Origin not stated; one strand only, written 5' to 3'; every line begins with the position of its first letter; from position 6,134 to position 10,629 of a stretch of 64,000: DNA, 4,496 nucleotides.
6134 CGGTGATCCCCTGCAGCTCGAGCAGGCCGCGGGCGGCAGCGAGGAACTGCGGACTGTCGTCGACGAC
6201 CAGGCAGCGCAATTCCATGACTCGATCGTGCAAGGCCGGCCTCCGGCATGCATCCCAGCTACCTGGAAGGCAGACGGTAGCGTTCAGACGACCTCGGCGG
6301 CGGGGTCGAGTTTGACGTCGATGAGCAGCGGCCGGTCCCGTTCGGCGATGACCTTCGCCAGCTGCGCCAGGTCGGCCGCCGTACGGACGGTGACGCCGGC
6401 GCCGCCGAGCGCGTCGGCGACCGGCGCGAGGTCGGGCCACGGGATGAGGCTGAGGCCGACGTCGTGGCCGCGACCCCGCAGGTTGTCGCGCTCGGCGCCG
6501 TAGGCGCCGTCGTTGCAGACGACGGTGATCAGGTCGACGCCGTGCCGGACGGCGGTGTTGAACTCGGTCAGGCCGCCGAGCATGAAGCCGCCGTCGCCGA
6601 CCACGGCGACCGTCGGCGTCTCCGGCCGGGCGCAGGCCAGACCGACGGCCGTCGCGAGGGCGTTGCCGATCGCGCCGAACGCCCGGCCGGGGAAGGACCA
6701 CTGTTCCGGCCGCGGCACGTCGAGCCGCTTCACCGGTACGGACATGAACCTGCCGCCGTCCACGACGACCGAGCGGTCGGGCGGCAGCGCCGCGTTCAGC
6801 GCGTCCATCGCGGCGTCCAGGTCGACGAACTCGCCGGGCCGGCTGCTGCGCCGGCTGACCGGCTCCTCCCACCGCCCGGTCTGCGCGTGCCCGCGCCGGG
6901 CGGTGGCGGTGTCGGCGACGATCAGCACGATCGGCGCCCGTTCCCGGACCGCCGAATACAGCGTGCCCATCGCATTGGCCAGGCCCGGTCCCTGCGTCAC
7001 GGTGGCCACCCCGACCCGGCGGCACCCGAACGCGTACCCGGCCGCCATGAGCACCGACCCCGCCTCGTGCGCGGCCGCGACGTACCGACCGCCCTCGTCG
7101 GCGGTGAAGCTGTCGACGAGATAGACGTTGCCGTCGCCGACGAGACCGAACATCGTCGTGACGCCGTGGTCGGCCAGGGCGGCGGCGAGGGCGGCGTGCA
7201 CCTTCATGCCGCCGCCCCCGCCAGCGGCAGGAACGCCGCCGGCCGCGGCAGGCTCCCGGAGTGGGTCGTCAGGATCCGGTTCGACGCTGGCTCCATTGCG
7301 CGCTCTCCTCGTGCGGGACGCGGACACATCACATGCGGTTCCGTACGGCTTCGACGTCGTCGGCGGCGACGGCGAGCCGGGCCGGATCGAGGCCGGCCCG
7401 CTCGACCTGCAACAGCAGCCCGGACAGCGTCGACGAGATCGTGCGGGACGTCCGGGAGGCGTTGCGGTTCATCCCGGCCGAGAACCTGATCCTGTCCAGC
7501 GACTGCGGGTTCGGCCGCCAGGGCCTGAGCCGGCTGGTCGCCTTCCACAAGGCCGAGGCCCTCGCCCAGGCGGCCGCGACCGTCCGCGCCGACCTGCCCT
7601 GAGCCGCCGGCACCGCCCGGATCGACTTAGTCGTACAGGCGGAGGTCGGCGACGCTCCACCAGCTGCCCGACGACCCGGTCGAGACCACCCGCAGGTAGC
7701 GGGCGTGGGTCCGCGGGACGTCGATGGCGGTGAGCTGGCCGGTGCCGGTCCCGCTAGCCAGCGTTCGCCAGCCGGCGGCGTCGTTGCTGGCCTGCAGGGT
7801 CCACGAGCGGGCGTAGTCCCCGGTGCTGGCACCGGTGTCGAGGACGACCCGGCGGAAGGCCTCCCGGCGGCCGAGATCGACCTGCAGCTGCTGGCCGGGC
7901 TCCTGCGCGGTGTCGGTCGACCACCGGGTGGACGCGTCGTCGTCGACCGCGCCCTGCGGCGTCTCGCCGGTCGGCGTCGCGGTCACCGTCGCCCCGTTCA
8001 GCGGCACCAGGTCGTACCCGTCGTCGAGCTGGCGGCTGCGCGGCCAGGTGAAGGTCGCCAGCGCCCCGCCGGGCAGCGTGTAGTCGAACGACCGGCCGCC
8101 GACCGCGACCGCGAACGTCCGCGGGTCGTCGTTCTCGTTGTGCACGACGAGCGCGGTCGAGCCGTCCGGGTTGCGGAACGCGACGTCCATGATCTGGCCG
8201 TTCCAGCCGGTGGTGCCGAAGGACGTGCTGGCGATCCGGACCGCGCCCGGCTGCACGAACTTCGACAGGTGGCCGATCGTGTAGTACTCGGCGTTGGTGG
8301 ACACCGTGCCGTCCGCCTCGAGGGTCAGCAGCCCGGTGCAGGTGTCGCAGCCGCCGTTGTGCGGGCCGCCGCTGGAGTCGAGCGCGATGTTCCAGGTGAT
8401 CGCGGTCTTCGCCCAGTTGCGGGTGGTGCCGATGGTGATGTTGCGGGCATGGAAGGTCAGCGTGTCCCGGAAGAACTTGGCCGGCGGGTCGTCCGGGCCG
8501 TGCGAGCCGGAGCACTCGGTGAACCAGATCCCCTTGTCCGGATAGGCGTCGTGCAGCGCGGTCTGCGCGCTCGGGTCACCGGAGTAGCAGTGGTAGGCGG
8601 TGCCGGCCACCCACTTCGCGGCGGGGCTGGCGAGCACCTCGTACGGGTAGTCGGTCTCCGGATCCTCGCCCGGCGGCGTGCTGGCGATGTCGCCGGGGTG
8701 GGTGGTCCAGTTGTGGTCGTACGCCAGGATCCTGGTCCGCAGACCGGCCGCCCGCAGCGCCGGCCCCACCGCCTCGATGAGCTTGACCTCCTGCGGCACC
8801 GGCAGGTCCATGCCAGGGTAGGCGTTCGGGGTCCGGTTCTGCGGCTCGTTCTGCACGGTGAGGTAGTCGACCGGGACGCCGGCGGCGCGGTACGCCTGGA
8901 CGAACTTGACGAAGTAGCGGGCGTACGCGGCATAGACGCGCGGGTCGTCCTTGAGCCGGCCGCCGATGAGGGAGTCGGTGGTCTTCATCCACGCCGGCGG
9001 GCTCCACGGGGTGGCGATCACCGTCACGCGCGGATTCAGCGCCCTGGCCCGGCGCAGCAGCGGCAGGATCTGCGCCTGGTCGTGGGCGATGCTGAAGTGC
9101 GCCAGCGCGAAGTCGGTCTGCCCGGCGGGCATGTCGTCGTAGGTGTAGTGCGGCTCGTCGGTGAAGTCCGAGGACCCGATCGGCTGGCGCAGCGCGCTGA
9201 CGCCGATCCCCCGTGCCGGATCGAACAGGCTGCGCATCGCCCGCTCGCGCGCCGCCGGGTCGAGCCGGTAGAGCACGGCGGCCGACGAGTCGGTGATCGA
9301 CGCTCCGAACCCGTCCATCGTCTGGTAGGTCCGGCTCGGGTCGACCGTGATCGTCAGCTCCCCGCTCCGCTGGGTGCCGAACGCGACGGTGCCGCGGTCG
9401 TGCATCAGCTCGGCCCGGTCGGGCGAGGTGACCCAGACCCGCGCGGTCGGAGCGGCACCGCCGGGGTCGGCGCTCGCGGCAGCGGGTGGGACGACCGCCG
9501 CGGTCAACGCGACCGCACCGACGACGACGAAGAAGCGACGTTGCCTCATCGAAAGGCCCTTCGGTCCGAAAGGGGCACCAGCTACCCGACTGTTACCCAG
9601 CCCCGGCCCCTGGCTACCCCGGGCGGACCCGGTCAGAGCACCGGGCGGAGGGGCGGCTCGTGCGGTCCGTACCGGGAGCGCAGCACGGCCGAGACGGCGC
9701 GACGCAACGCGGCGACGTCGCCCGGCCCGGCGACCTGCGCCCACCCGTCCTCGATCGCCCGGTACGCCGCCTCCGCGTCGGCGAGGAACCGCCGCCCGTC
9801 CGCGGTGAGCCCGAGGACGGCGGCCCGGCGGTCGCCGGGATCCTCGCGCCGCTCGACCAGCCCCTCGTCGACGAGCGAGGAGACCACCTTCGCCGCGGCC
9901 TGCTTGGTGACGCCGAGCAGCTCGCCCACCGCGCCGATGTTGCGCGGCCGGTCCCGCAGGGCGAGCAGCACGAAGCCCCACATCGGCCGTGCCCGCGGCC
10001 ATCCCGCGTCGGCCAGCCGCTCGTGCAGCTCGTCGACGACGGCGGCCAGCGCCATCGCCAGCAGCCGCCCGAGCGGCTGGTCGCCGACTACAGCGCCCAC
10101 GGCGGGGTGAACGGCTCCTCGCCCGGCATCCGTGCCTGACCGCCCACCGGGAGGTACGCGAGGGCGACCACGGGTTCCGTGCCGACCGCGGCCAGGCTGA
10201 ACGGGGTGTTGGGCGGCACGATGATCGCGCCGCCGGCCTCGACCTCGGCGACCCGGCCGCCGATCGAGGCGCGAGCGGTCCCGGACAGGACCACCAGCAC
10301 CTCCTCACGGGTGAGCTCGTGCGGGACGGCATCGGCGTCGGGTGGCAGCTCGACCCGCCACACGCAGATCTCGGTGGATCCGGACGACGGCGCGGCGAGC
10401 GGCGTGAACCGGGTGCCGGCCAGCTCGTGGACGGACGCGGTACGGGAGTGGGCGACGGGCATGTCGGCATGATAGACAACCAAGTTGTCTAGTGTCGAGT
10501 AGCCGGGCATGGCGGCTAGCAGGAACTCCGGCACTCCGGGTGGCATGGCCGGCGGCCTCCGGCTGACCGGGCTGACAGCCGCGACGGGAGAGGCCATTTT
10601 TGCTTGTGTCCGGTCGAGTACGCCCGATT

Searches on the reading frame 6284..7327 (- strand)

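Call 40: search_protein_families(library=pfam, proteins=[window:6284-7327:-])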
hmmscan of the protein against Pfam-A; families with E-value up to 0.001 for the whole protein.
window:6284-7327:- (347 aa): 3 families
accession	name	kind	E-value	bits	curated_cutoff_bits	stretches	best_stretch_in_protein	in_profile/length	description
PF02775.26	TPP_enzyme_C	-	5.6e-28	98.1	21.9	1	202-338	13-151/151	Thiamine pyrophosphate enzyme, C-terminal TPP binding domain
PF02776.23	TPP_enzyme_N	-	1.5e-26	92.9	26.8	1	41-149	1-109/119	Thiamine pyrophosphate enzyme, N-terminal TPP binding domain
PF01855.24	POR_N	-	1.8e-05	25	27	1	73-147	28-103/231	Pyruvate flavodoxin/ferredoxin oxidoreductase, thiamine diP-bdg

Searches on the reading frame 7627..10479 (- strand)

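Call 10: search_protein_families(library=pfam, proteins=[window:7627-10479:-])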
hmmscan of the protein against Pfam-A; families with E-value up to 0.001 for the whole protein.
window:7627-10479:- (950 aa): 6 families
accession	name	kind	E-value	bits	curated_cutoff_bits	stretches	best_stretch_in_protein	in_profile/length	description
PF02055.22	Glyco_hydro_30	-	1.6e-38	133.1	23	1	389-742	2-348/348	Glycosyl hydrolase family 30 TIM-barrel domain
PF00754.31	F5_F8_type_C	-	2.1e-16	60.6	28.2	1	836-944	10-125/127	F5/8 type C domain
PF17189.10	Glyco_hydro_30C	-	3e-16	59.7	22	1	745-810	1-65/65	Glycosyl hydrolase family 30 beta sandwich domain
PF22633.2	F5_F8_type_C_2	-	2.3e-13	51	27.8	1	844-931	2-91/91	NedA-like, galactose-binding domain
PF02057.21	Glyco_hydro_59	-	5.7e-07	29.6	27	1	389-547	2-143/294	Glycosyl hydrolase family 59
PF14587.12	Glyco_hydr_30_2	-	8.9e-05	22.4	27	1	375-585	2-223/364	O-Glycosyl hydrolase family 30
